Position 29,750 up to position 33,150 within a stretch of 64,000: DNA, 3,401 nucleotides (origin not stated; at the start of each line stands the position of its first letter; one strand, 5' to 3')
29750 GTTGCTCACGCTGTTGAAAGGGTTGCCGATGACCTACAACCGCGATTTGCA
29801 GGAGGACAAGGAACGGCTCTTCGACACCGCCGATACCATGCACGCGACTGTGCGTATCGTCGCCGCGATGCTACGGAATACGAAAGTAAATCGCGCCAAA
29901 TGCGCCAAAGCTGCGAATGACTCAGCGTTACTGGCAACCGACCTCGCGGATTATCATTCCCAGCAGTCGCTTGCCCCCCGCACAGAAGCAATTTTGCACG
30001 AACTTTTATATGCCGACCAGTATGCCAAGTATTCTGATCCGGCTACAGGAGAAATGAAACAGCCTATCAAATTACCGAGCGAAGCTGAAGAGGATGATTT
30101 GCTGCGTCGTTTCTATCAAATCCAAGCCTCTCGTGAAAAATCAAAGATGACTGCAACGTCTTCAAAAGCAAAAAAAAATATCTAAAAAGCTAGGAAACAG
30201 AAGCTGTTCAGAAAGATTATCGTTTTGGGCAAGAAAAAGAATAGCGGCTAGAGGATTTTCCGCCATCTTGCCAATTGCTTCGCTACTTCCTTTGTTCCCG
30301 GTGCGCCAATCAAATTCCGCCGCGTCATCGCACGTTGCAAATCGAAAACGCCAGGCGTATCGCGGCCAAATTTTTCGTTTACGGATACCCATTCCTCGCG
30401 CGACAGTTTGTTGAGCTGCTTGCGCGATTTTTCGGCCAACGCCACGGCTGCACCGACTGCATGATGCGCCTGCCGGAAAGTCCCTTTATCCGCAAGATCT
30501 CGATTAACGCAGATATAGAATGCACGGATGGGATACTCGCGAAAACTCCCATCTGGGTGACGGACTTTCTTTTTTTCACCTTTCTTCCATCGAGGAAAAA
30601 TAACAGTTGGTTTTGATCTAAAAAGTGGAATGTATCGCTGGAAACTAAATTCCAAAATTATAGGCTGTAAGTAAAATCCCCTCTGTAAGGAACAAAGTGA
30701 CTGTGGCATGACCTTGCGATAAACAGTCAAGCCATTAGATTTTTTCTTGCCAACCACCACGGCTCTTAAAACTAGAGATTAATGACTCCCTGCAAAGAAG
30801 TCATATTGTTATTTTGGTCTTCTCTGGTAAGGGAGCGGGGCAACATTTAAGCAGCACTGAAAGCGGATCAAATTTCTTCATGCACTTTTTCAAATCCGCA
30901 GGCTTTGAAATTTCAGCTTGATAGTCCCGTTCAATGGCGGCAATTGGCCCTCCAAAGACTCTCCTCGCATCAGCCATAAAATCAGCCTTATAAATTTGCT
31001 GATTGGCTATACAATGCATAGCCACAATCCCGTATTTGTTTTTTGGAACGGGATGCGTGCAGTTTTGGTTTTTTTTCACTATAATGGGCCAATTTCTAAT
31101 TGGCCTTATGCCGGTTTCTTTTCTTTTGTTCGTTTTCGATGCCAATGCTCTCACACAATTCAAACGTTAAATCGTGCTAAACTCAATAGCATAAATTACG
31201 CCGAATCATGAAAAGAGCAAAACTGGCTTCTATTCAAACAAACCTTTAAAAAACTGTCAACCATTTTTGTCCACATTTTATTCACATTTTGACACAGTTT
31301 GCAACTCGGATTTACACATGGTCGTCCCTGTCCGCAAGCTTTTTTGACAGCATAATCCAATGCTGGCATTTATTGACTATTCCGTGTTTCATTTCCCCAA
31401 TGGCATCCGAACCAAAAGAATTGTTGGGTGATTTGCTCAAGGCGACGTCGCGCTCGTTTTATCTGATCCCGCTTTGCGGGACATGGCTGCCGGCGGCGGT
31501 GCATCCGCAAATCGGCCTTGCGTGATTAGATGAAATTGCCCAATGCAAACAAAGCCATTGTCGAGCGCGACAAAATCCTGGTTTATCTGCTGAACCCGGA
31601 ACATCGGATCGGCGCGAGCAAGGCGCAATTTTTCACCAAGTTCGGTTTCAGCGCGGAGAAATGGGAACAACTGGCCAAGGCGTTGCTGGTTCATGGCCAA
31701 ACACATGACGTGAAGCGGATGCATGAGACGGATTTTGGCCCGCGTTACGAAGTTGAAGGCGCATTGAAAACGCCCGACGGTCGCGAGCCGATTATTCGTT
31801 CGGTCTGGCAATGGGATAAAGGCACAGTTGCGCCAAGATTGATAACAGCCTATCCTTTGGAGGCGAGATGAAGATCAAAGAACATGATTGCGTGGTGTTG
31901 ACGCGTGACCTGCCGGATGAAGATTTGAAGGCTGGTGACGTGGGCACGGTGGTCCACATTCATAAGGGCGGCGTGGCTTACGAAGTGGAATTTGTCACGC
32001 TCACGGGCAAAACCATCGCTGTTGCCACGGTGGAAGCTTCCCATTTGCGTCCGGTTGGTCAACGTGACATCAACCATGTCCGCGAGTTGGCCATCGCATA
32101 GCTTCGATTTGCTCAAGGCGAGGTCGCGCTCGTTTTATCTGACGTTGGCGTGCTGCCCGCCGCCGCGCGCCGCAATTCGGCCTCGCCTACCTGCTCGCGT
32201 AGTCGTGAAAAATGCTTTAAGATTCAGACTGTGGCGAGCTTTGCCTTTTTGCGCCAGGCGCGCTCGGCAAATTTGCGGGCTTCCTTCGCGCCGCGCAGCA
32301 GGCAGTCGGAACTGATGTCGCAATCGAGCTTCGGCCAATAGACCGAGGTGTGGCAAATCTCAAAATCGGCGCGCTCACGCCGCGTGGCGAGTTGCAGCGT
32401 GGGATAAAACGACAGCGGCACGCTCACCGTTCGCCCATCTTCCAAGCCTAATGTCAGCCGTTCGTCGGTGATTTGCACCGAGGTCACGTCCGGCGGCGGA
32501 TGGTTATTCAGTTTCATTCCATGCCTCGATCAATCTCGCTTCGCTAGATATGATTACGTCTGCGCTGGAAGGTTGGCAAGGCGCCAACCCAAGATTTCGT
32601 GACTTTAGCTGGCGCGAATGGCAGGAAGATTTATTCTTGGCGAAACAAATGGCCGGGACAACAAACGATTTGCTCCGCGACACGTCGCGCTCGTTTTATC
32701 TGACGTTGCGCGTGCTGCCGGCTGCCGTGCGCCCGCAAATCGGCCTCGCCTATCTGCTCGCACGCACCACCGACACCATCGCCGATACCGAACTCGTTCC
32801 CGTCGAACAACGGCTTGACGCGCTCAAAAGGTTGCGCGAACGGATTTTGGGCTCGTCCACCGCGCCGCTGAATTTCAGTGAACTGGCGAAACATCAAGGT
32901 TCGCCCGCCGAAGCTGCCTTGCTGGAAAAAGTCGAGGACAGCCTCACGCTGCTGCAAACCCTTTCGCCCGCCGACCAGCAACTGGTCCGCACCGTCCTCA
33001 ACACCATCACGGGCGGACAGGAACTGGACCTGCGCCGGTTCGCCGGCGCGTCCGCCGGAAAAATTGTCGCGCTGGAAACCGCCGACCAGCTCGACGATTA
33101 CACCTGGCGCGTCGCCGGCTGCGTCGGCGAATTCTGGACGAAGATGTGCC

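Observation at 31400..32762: Three direct copies of the 5' end of the squalene-synthase-like gene bracket small gene cassettes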

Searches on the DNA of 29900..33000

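Call 86: search_rna_families(source=window, start=29900, end=33000, threshold=evalue, max_evalue=1)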
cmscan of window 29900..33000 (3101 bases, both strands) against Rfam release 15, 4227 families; matches with E-value up to 1: 0.
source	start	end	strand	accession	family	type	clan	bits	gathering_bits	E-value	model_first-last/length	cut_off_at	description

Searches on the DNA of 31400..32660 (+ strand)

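Call 70: search_dna_similar(query=window:31400-32660:+, collection=plasmids, mode=distant, max_rows=8)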
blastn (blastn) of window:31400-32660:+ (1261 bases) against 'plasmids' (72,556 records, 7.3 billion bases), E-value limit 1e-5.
No match.

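Call 71: search_dna_similar(query=window:31400-32660:+, collection=phages, mode=distant, max_rows=8)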
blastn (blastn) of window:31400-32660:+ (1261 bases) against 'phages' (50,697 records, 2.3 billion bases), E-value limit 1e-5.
No match.

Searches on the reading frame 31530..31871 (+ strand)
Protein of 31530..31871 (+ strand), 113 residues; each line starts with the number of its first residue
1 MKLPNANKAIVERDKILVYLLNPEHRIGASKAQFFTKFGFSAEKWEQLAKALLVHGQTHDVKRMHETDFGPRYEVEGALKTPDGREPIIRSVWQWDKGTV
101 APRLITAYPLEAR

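Call 7: search_protein_families(library=pfam, proteins=[window:31530-31871:+], max_evalue=0.01)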
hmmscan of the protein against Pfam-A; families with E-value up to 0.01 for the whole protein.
window:31530-31871:+ (113 aa): 1 family
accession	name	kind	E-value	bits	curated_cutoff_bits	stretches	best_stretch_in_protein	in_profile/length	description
PF21814.2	DUF6883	-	7.2e-36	123.2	27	1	2-110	1-109/110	Domain of unknown function (DUF6883)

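Call 76: find_encoding_contigs(protein=window:31530-31871:+, flank=3000, max_places=10)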
Protein window:31530-31871:+ (113 aa): 23 contigs read that carry it; 10 places shown.
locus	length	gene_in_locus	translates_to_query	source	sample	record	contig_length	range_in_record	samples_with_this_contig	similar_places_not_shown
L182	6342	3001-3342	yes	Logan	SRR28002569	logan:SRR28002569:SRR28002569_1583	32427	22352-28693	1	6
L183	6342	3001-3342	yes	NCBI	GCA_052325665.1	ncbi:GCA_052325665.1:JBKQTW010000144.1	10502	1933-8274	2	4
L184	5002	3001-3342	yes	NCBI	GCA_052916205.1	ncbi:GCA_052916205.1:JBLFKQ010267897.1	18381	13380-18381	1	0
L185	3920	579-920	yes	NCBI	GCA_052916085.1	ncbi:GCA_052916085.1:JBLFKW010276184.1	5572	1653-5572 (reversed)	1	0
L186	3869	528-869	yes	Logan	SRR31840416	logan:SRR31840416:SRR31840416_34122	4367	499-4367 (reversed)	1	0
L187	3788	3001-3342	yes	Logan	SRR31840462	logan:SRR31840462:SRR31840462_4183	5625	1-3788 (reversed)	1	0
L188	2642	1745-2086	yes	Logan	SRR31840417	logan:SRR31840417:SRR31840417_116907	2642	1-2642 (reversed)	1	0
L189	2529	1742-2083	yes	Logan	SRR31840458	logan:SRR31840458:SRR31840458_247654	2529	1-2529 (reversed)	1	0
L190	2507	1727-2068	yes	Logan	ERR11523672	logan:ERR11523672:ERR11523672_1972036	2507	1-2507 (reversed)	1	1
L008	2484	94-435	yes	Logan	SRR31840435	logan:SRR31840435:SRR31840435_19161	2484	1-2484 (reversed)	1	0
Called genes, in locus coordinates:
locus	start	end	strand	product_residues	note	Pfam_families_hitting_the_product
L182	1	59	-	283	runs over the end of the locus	-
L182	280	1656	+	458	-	PF00206:Lyase_1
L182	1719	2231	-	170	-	PF14698:ASL_C2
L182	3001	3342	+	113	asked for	PF21814:DUF6883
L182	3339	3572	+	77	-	PF16277:DUF4926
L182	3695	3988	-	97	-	PF10387:DUF2442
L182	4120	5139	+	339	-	PF00494:SQS_PSY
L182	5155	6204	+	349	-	-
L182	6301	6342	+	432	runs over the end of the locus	PF00278:Orn_DAP_Arg_deC, PF01168:Ala_racemase_N, PF02784:Orn_Arg_deC_N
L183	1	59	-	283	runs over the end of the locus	-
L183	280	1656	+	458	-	PF00206:Lyase_1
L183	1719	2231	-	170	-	PF14698:ASL_C2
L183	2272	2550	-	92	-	-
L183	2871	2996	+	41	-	-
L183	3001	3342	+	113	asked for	PF21814:DUF6883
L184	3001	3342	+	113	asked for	PF21814:DUF6883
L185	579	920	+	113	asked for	PF21814:DUF6883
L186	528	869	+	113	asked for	PF21814:DUF6883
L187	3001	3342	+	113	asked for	PF21814:DUF6883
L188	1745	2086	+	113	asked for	PF21814:DUF6883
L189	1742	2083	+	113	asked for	PF21814:DUF6883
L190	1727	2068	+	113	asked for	PF21814:DUF6883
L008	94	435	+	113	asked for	PF21814:DUF6883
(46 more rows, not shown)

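Call 82: search_protein_families(library=padloc, proteins=[window:31530-31871:+], max_evalue=0.001)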
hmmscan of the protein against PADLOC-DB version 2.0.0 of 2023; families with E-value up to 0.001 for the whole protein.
window:31530-31871:+ (113 aa): 0 families

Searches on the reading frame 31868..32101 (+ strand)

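Call 7: search_protein_families(library=pfam, proteins=[window:31868-32101:+], max_evalue=0.01)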
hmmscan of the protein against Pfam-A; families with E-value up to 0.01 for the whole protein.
window:31868-32101:+ (77 aa): 1 family
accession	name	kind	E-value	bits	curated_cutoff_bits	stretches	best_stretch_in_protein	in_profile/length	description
PF16277.11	DUF4926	-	5e-23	80.7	29.1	1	5-61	1-56/57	Domain of unknown function (DUF4926)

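Call 82: search_protein_families(library=padloc, proteins=[window:31868-32101:+], max_evalue=0.001)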
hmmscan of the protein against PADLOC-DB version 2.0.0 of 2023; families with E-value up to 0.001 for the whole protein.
window:31868-32101:+ (77 aa): 0 families

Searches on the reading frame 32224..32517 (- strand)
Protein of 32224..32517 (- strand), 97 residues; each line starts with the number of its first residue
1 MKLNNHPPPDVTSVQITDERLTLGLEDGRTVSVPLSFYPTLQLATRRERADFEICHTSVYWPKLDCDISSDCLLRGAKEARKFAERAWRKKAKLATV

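Call 7: search_protein_families(library=pfam, proteins=[window:32224-32517:-], max_evalue=0.01)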
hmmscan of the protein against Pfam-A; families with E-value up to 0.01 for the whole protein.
window:32224-32517:- (97 aa): 2 families
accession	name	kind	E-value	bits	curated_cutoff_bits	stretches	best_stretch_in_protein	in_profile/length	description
PF10387.14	DUF2442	-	3.1e-15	56.6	23.9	1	11-78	1-71/72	Protein of unknown function (DUF2442)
PF07076.17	DUF1344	-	0.0024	18.1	23.1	1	14-38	9-33/60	Protein of unknown function (DUF1344)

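Call 65: find_homologous_proteins(query=window:32224-32517:-, max_evalue=1e-20)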
Query window:32224-32517:- (97 aa): 261 proteins with E <= 1e-20 among 275 candidates; the best 120 are listed.
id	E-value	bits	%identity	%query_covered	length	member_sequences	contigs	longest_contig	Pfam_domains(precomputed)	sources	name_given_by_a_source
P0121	1.8e-58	212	99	100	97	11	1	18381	PF10387.15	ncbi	-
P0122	3.3e-56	205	96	98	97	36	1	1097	PF10387.15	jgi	jgi:hypothetical protein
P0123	1.3e-53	197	92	98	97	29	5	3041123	PF10387.15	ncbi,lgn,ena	-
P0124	1.8e-53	196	94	98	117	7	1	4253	PF10387.15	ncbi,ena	-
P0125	1.8e-53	196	92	100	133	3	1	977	PF10387.15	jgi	jgi:Protein of unknown function (DUF2442)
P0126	2.6e-53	196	93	98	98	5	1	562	PF10387.15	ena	-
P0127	2.8e-53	195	91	99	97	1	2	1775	PF10387.15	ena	-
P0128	3.3e-53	195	90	100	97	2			PF10387.15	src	-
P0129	4.4e-53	195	93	98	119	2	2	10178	PF10387.15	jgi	-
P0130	1.1e-52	194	92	98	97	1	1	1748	PF10387.15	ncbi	-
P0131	1.7e-52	193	93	98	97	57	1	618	PF10387.15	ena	-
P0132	1.8e-52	193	94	96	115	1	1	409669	PF10387.15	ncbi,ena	-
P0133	4.9e-52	191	92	98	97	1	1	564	PF10387.15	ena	-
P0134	8.9e-52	191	92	98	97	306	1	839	PF10387.15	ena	-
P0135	1.7e-51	190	92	98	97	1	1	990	PF10387.15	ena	-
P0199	2.5e-42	160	77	94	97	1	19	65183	PF10387.15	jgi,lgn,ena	-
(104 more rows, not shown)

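Call 66: find_encoding_contigs(protein=P0123, flank=5000, max_places=5)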
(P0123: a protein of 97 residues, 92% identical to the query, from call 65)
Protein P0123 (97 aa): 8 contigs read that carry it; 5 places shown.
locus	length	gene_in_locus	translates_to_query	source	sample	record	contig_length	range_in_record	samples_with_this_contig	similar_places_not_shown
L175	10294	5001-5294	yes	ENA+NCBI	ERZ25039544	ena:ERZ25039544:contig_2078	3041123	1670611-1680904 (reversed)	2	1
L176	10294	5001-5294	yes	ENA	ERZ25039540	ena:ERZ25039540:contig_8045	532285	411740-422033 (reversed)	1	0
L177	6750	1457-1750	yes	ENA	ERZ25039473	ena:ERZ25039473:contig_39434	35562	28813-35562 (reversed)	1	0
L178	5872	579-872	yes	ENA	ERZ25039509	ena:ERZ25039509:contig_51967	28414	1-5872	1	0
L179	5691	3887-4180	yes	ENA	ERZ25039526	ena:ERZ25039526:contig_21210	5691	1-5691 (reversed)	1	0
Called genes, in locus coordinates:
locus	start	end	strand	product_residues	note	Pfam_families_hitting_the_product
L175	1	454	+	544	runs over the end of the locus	PF01609:DDE_Tnp_1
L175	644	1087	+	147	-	PF00186:DHFR_1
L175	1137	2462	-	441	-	PF00278:Orn_DAP_Arg_deC, PF01168:Ala_racemase_N (weak), PF02784:Orn_Arg_deC_N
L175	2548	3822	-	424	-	-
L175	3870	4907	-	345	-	PF00494:SQS_PSY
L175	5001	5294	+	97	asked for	PF10387:DUF2442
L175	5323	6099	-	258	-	-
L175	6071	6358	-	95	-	-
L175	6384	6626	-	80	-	-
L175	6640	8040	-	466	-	PF00206:Lyase_1, PF14698:ASL_C2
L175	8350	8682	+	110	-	PF03551:PadR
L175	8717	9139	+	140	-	-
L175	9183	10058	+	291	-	PF20245:DUF6600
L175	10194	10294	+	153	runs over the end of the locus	-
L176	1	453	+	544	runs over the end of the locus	PF01609:DDE_Tnp_1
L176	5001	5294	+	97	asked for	PF10387:DUF2442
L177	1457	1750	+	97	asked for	PF10387:DUF2442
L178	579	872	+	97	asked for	PF10387:DUF2442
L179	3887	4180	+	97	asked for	PF10387:DUF2442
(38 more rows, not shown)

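Call 67: find_encoding_contigs(protein=P0199, flank=5000, max_places=8)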
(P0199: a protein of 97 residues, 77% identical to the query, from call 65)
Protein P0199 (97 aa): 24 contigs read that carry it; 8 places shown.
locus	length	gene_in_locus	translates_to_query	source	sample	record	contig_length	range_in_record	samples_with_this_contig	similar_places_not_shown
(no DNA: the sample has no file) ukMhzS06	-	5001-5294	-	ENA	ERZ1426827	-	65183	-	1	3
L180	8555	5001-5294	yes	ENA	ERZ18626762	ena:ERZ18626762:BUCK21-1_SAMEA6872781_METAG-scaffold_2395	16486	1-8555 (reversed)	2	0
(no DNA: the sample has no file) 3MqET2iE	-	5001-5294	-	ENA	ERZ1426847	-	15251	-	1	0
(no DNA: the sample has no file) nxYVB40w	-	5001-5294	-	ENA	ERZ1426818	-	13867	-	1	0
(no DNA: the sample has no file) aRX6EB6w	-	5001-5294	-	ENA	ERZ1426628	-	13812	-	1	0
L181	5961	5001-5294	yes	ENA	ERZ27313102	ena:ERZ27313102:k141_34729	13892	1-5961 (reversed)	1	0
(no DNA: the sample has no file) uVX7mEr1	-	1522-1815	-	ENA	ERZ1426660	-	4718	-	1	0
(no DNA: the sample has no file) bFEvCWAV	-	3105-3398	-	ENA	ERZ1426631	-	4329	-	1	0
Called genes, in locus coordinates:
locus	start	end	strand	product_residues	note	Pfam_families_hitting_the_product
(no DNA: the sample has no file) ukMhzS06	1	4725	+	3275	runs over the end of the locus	PF13927:Ig_3, PF17164:DUF5122, PF17164:DUF5122, PF07679:I-set, PF17164:DUF5122, PF13927:Ig_3, PF17164:DUF5122, PF13927:Ig_3, +23 more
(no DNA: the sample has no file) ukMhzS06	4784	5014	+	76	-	PF13711:DUF4160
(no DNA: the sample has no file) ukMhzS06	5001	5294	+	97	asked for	PF10387:DUF2442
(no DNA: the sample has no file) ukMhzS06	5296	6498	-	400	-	PF00291:PALP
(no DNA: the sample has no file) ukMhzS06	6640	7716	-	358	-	PF08241:Methyltransf_11, PF13649:Methyltransf_25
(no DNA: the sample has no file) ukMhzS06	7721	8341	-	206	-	PF00697:PRAI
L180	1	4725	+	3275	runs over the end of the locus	PF13927:Ig_3, PF17164:DUF5122, PF17164:DUF5122, PF07679:I-set, PF17164:DUF5122, PF13927:Ig_3, PF17164:DUF5122, PF13927:Ig_3, +23 more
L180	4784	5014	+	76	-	PF13711:DUF4160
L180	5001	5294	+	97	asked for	PF10387:DUF2442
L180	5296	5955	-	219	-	PF00291:PALP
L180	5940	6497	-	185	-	-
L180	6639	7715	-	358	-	PF08241:Methyltransf_11, PF13649:Methyltransf_25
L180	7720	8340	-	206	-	PF00697:PRAI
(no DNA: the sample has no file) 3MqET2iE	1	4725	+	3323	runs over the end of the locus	PF13927:Ig_3, PF13927:Ig_3, PF17164:DUF5122, PF17164:DUF5122, PF07679:I-set, PF17164:DUF5122, PF13927:Ig_3, PF17164:DUF5122, +22 more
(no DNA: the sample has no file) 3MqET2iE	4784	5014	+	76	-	PF13711:DUF4160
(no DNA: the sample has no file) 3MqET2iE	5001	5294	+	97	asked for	PF10387:DUF2442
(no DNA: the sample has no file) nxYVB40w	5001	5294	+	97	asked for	PF10387:DUF2442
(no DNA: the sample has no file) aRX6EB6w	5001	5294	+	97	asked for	PF10387:DUF2442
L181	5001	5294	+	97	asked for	PF10387:DUF2442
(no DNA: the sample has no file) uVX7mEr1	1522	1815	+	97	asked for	PF10387:DUF2442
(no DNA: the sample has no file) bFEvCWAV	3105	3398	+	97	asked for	PF10387:DUF2442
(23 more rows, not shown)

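Call 82: search_protein_families(library=padloc, proteins=[window:32224-32517:-], max_evalue=0.001)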
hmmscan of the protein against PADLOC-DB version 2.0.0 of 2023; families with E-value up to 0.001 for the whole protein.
window:32224-32517:- (97 aa): 0 families
